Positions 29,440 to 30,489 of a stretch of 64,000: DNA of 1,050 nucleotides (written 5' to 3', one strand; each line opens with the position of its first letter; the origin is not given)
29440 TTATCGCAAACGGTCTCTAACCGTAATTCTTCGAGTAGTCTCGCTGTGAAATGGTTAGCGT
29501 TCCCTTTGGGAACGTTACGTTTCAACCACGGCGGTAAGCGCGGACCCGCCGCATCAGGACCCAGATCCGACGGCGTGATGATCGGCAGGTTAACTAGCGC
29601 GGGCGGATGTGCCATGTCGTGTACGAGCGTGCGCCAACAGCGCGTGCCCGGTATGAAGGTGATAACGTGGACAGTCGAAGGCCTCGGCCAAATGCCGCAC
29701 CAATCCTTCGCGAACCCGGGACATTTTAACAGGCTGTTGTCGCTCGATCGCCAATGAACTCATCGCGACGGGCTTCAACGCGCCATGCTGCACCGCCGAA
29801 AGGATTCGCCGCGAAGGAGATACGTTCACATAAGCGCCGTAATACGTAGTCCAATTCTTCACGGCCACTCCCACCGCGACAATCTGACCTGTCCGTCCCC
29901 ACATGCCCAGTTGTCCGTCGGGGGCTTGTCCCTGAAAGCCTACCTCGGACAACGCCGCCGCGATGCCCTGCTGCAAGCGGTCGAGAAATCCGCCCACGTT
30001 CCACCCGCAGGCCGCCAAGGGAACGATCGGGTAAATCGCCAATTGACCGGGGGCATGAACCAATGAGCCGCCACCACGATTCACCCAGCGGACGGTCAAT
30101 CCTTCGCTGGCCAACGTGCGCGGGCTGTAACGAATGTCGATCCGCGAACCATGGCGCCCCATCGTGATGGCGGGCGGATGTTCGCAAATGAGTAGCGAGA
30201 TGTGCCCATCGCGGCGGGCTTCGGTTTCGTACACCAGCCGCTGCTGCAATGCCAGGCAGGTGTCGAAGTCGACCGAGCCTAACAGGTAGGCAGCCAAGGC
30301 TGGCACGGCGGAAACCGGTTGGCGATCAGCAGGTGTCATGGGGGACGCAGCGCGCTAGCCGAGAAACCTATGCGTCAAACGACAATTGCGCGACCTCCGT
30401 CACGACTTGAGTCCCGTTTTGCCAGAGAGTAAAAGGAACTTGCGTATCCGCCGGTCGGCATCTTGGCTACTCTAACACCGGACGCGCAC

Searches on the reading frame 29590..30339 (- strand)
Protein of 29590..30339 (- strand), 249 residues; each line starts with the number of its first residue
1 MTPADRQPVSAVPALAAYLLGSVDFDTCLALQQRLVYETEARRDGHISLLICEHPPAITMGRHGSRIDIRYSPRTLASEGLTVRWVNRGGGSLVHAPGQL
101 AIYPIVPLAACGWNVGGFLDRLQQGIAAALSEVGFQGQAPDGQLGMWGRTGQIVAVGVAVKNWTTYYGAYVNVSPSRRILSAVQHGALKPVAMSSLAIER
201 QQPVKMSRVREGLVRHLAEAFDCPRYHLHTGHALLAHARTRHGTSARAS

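Call 3: search_protein_families(library=pfam, proteins=[window:29590-30339:-], max_evalue=0.1)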
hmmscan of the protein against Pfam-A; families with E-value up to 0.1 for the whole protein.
window:29590-30339:- (249 aa): 1 family
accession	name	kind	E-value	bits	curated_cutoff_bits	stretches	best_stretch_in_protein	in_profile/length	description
PF21948.1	LplA-B_cat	-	1e-24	88.1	27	1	27-217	4-199/200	Lipoyl protein ligase A/B catalytic domain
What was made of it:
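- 29590..30339 (-): LipB*: a LipB-fold protein without the LipB Cys/Lys dyad. It overlaps the lipA start by 26 nt. The public record HEY1599179.1 calls it 'hypothetical protein'. Pfam LplA-B_cat at E=1e-24 (call 3).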

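Call 4: search_protein_families(library=ncbifam, proteins=[window:29590-30339:-], max_evalue=0.1)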
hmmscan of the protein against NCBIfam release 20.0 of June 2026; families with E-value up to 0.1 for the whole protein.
window:29590-30339:- (249 aa): 5 families
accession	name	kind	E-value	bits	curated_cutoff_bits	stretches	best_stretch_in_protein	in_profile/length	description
NF010925.0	PRK14345.1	equivalog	5.3e-23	81.9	155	1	15-223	14-219/236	lipoyl(octanoyl) transferase LipB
NF010921.0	PRK14341.1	equivalog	1.1e-16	60.9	230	1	22-221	24-223/230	lipoyl(octanoyl) transferase LipB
TIGR00214.1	lipB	equivalog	2.4e-16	59.8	83.55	1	48-221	14-186/187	lipoyl(octanoyl) transferase LipB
NF010923.0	PRK14343.1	equivalog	4e-14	52.7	298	1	12-223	12-220/237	lipoyl(octanoyl) transferase LipB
NF010922.0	PRK14342.1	equivalog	4.6e-14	52.2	235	1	44-227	33-209/215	lipoyl(octanoyl) transferase LipB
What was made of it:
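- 29590..30339 (-): It falls below every NCBIfam LipB cut-off (call 4).
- On LipB octanoyltransferase (upstream gene, 29590-30339): TIGR00214 gives 59.8 against 83.55 (call 4).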

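Call 16: search_solved_structures(query=window:29590-30339:-, max_evalue=0.01, show_alignments=4)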
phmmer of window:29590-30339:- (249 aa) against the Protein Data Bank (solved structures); distinct sequences matched with E-value up to 0.01: 3.
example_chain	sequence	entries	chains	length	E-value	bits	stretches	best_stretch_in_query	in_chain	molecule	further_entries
2qht_A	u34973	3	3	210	8.4e-21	78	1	20-222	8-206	Lipoyltransferase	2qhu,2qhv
2qhs_A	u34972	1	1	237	9.9e-21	77.8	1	20-222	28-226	Lipoyltransferase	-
1w66_A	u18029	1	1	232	3.4e-17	66.2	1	12-222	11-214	LIPOYLTRANSFERASE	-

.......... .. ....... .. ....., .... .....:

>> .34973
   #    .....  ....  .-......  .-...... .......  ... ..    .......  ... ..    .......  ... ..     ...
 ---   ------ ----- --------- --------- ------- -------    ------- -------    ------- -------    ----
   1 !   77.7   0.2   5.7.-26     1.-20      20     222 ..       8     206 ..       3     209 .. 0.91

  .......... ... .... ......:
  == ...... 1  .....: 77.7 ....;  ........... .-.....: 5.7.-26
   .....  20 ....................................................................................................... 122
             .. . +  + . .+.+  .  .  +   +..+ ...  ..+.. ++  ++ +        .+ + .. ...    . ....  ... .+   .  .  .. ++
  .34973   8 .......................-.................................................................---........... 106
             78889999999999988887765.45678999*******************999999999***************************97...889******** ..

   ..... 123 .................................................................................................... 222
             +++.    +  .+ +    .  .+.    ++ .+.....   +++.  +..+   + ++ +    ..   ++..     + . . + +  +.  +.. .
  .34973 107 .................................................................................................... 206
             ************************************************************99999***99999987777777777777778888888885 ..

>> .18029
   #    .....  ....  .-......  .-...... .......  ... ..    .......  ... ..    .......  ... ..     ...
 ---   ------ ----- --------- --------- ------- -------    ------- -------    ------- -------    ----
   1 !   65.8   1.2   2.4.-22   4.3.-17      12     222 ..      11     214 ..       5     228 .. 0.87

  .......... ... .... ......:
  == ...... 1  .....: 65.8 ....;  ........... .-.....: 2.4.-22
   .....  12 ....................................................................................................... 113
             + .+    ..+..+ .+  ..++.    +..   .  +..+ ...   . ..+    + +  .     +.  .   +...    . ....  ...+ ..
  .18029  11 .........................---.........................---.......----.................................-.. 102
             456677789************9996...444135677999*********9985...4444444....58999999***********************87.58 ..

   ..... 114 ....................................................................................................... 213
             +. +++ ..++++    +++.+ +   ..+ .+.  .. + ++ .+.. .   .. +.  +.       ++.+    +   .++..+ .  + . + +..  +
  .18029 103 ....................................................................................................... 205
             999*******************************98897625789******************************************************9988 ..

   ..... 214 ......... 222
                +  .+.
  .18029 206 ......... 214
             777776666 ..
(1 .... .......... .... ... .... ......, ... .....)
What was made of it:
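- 29590..30339 (-): Alignments to 2QHT and 1W66 (call 16).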

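Call 27: find_homologous_proteins(query=window:29590-30339:-, max_evalue=0.00001)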
Query window:29590-30339:- (249 aa): 1110 proteins with E <= 0.00001 among 4629 candidates; the best 120 are listed.
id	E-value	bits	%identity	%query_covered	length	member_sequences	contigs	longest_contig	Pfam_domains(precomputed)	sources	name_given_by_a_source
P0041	2.7e-163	559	100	100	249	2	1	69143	PF21948.2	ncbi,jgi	ncbi:MAG TPA: hypothetical protein VGG64_06225 [Pirellulales bacterium]|jgi:lipoyl(octanoyl) transfe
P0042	6.9e-146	502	90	100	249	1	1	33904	PF21948.2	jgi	jgi:lipoyl(octanoyl) transferase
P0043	3.8e-122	425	78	100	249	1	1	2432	PF21948.2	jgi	-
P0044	5.5e-118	411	77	100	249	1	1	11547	PF21948.2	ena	-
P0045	3.4e-115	402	75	100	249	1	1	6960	PF21948.2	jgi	jgi:lipoyl(octanoyl) transferase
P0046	1.5e-114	400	77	95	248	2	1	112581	PF21948.2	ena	-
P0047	2.2e-114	399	73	100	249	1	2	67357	PF21948.2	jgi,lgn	-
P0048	3.1e-114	399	71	100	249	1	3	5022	PF21948.2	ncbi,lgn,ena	-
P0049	8.9e-114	397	74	100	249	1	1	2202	PF21948.2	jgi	-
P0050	1.3e-112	393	74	97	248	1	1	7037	PF21948.2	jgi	jgi:lipoyl(octanoyl) transferase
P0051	3.2e-110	386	69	100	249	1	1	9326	PF21948.2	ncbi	-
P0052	1.4e-107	377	70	100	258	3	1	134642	PF21948.2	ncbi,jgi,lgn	ncbi:MAG TPA: hypothetical protein VGN12_27000 [Pirellulales bacterium]|jgi:lipoyl(octanoyl) transfe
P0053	1.5e-107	377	73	92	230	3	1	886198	PF21948.2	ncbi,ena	-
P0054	2.0e-107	377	71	98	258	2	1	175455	PF21948.2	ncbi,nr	ncbi:MAG TPA: hypothetical protein VHD36_14020 [Pirellulales bacterium]|nr:hypothetical protein [Pir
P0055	8.3e-104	365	69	94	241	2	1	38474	PF21948.2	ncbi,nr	ncbi:MAG: hypothetical protein HYX69_05395 [Planctomycetia bacterium]|nr:hypothetical protein [Planc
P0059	7.7e-93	329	61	95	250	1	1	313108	PF21948.2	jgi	jgi:lipoyl(octanoyl) transferase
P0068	7.4e-84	299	59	94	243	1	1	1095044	PF21948.2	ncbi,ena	-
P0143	7.5e-77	276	54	98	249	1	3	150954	PF21948.2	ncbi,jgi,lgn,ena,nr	ncbi:MAG TPA: hypothetical protein VNH11_35235 [Pirellulales bacterium]|nr:hypothetical protein [Pir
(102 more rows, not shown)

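Call 41: find_encoding_contigs(protein=P0068, flank=4000, max_places=2)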
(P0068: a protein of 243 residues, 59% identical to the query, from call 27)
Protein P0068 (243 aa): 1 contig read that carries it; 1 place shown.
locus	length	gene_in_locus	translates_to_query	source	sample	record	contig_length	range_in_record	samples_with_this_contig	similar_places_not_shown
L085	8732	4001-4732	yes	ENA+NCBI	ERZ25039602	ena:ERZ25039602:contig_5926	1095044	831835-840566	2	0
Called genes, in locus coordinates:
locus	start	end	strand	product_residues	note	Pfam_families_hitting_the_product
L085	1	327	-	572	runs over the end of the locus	PF13646:HEAT_2 (faint)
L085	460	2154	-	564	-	PF12704:MacB_PCD, PF02687:FtsX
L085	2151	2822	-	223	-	PF00005:ABC_tran, PF13304:AAA_21 (faint)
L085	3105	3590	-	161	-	PF01668:SmpB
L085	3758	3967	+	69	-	-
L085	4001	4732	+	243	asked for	PF21948:LplA-B_cat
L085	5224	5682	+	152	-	PF04055:Radical_SAM (weak)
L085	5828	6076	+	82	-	PF00364:Biotin_lipoyl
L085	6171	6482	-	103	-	PF00036:EF-hand_1 (weak), PF13202:EF-hand_5 (weak)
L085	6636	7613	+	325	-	-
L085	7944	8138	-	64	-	-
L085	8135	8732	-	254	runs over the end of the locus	PF02655:ATP-grasp_3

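Call 42: find_encoding_contigs(protein=P0143, flank=4000, max_places=2)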
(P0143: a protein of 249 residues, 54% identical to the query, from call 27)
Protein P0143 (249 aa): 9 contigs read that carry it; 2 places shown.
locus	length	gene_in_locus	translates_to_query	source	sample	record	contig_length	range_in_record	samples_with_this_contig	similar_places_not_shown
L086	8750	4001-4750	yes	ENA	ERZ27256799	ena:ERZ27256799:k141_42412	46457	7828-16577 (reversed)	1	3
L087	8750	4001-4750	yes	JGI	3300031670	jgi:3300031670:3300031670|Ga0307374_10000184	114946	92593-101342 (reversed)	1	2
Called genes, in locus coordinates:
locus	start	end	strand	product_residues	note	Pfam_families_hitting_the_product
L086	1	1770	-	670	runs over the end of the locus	PF00890:FAD_binding_2, PF02910:Succ_DH_flav_C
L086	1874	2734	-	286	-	PF01127:Sdh_cyt (faint)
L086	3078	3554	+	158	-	PF00072:Response_reg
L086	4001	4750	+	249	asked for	PF21948:LplA-B_cat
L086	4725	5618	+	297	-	PF16881:LIAS_N (weak), PF04055:Radical_SAM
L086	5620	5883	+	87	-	PF00364:Biotin_lipoyl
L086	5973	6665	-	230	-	PF26351:DUF8091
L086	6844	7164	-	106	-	PF00085:Thioredoxin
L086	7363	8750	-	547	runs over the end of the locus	PF02321:OEP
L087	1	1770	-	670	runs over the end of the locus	PF00890:FAD_binding_2, PF02910:Succ_DH_flav_C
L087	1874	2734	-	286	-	PF01127:Sdh_cyt (faint)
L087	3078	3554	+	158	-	PF00072:Response_reg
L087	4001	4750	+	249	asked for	PF21948:LplA-B_cat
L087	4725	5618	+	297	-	PF16881:LIAS_N (weak), PF04055:Radical_SAM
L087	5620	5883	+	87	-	PF00364:Biotin_lipoyl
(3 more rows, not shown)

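Call 43: find_encoding_contigs(protein=P0059, flank=4000, max_places=2)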
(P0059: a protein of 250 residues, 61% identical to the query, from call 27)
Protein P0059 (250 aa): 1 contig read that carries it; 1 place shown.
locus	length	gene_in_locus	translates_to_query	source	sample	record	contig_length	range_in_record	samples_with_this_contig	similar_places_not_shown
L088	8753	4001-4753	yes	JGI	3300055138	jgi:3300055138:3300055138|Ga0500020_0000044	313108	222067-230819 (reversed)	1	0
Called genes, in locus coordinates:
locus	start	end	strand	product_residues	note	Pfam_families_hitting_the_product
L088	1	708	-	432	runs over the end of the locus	PF13646:HEAT_2 (faint)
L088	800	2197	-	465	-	PF12704:MacB_PCD, PF02687:FtsX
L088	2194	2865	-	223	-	PF00005:ABC_tran, PF13304:AAA_21 (faint)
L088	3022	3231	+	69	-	-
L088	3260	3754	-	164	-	PF01668:SmpB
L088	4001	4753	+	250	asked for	PF21948:LplA-B_cat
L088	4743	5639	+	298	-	PF16881:LIAS_N (weak), PF04055:Radical_SAM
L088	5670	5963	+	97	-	PF00364:Biotin_lipoyl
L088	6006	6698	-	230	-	-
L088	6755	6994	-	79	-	PF02599:CsrA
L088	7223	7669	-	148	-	PF02082:Rrf2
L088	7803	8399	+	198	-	PF11563:Protoglobin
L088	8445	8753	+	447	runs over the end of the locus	-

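Call 44: search_protein_representatives(protein=window:29590-30339:-)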
Query: 249 residues. Proteins with E-value up to 0.001 (for the whole library): 6026; up to 1e-10: 2320; up to 1e-30: 140. The best 150 are listed.
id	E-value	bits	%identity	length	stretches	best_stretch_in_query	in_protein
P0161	4.2e-78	278.8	55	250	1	11-248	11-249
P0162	1.8e-75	270.2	53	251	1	9-240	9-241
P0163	8.3e-69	248.3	56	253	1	3-235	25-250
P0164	5.4e-66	239.1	49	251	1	11-248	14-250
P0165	8.5e-65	235.2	51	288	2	17-186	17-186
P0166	2.0e-63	230.7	47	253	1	2-248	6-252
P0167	4.4e-63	229.6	46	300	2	8-189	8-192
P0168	9.5e-62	225.2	47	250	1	7-247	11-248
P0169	1.7e-61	224.4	49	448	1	10-236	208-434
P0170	7.1e-60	219.1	49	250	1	16-238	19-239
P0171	4.5e-58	213.2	44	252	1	12-237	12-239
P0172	5.5e-58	212.9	48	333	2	17-178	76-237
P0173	2.4e-57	210.8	48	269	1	8-249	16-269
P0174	1.5e-55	204.9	45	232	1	12-234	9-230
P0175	1.7e-55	204.7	43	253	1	4-240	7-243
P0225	7.5e-42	160.1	37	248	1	8-246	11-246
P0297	7.8e-32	127.3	32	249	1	11-247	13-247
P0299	8.6e-31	123.8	38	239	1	13-221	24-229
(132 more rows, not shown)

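Call 47: find_encoding_contigs(protein=P0225, flank=4000, max_places=2)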
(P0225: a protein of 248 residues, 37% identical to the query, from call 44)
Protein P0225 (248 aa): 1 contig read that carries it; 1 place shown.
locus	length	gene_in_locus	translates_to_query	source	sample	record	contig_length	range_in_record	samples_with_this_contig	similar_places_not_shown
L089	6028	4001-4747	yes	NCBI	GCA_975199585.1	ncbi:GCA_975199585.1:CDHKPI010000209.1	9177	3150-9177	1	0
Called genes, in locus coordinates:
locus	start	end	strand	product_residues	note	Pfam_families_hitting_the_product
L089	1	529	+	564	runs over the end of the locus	-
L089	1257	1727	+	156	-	-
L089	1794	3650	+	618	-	PF06739:SBBP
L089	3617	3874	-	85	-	-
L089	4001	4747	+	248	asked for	PF21948:LplA-B_cat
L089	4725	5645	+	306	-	PF16881:LIAS_N, PF04055:Radical_SAM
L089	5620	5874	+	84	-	PF00364:Biotin_lipoyl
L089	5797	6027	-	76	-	?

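Call 48: find_encoding_contigs(protein=P0175, flank=4000, max_places=2)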
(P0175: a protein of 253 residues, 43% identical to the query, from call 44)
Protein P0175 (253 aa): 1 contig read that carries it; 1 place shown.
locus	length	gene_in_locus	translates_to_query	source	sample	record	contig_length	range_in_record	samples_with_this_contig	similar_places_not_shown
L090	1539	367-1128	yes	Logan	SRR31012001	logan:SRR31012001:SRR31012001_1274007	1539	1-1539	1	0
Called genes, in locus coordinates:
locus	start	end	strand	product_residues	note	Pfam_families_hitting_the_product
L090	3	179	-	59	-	?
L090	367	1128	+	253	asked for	PF21948:LplA-B_cat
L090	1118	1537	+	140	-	?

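Call 50: find_encoding_contigs(protein=P0297, flank=4000, max_places=2)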
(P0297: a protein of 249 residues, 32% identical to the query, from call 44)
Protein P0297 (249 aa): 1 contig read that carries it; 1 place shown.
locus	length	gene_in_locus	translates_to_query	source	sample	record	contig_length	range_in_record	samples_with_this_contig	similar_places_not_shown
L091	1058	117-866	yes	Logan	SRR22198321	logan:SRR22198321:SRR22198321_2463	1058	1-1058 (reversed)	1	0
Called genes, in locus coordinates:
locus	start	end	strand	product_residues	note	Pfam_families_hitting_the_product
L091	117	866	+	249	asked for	PF21948:LplA-B_cat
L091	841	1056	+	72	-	?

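Call 51: find_encoding_contigs(protein=P0299, flank=4000, max_places=2)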
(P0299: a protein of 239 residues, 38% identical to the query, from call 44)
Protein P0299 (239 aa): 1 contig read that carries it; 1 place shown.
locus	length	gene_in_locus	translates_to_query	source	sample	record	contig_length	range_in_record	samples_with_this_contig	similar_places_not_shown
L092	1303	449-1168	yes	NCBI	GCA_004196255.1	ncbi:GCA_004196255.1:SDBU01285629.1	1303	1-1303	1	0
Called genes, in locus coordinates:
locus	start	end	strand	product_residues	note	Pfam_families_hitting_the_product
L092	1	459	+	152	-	?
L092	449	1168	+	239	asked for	PF21948:LplA-B_cat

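Call 68: predict_structure(alignment_id=A2)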
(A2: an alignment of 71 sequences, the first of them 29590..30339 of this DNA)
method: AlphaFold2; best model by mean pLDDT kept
length: 249 residues; sequences in the alignment: 71
mean_pLDDT: 89.8   pTM: 0.87
mean pLDDT of the five models: 89.8, 88.5, 88.2, 87.4, 87.3
residues with pLDDT >= 90: 200; 70-90: 22; 50-70: 13; < 50: 14
segments of 3 or more residues with pLDDT < 50: 1-3, 6-8, 242-249
pLDDT, mean of each block of 10 residues (from residue 1): 48 91 97 96 91 97 93 95 95 96 97 96 98 92 91 96 97 95 79 93 95 98 95 77 43
secondary structure, 60 per line:
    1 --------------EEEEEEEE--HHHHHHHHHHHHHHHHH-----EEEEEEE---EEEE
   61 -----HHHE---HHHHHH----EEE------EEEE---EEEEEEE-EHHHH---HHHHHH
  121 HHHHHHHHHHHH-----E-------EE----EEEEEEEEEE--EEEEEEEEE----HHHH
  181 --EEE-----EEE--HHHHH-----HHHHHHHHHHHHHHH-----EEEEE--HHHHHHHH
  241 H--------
elements in order: E15-22 H25-41 E47-53 E57-60 H73-78 E83-85 E92-95 E99-105 H108-111 H115-132 E152-161 E164-172 H177-180 E183-185 E191-193 H196-200 H206-220 E226-230 H233-241
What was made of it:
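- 29590..30339 (-): AF2 pLDDT 89.8 (call 68).
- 29644..29646 (-): His232, invariant in the conserved C-terminal extension of LipB* ('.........'), which canonical LipB lacks. The extension is modelled as a strand (226-230) plus a helix (233-241) (call 68).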

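Call 71: fold_search(model_id=the predicted structure, library=pdb)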
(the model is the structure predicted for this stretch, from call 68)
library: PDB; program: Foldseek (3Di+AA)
matches with E <= 10: 470; with E <= 0.001: 106
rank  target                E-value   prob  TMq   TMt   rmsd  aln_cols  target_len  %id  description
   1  2qhs                  1.4e-20  1.00  0.77  0.91   2.1       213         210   29  Structural Basis of Octanoic Acid Recognition by Lipoate-Protein Ligase B (released 2008-02-26)
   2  1w66                  8.8e-19  1.00  0.73  0.83   2.4       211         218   29  Structure of a lipoate-protein ligase b from Mycobacterium tuberculosis (released 2005-12-08)
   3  2c7i_A                7.1e-13  1.00  0.67  0.68   4.6       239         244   14  Structure of protein Ta0514, putative lipoate protein ligase from T. acidophilum. (released 2005-12-15)
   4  2e5a                  7.6e-13  1.00  0.65  0.50   4.4       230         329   14  Crystal Structure of Bovine Lipoyltransferase in Complex with Lipoyl-AMP (released 2007-09-04)
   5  2c8m_D                1.1e-12  1.00  0.67  0.69   4.4       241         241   14  Structure of protein Ta0514, putative lipoate protein ligase from T. acidophilum with bound lipoic acid (released 2005-12-15)
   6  2art                  1.8e-12  1.00  0.67  0.68   4.8       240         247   14  Crystal structure of lipoate-protein ligase A bound with lipoyl-AMP (released 2005-10-04)
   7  2c7i_B                2.7e-12  1.00  0.69  0.71   4.2       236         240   15  Structure of protein Ta0514, putative lipoate protein ligase from T. acidophilum. (released 2005-12-15)
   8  2c7i_C                3.1e-12  1.00  0.66  0.68   4.4       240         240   15  Structure of protein Ta0514, putative lipoate protein ligase from T. acidophilum. (released 2005-12-15)
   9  2c7i_D                4.2e-12  1.00  0.66  0.68   4.4       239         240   15  Structure of protein Ta0514, putative lipoate protein ligase from T. acidophilum. (released 2005-12-15)
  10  2c8m_A                7.7e-12  1.00  0.66  0.68   4.6       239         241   15  Structure of protein Ta0514, putative lipoate protein ligase from T. acidophilum with bound lipoic acid (released 2005-12-15)
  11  2ars                  9.8e-12  1.00  0.64  0.65   4.0       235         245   14  Crystal structure of lipoate-protein ligase A From Thermoplasma acidophilum (released 2005-10-04)
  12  4tvw_A                9.8e-12  1.00  0.63  0.48   4.9       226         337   12  Resorufin ligase with bound resorufin-AMP analog (released 2014-10-22)
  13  3r07_A                1.0e-11  1.00  0.67  0.65   4.6       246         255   14  Structural analysis of an archaeal lipoylation system. A bi-partite lipoate protein ligase and its E2 lipoyl domain fr (released 2012-04-25)
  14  6jom_A                1.3e-11  1.00  0.69  0.54   3.9       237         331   10  Crystal structure of lipoate protein ligase from Mycoplasma hyopneumoniae (released 2020-03-25)
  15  2p0l                  1.4e-11  1.00  0.64  0.60   5.9       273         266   11  Crystal structure of a Lipoate-protein ligase A (released 2007-03-20)
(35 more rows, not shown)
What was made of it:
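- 29590..30339 (-): TMt 0.91 and rmsd 2.1 A to T. thermophilus LipB 2qhs (call 71).
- On LipB octanoyltransferase (upstream gene, 29590-30339): TMt 0.91 to 2qhs (call 71).
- Closest known: LipB octanoyltransferase. Same: LipB* has the same fold (TMt 0.91 and 0.83, call 71).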
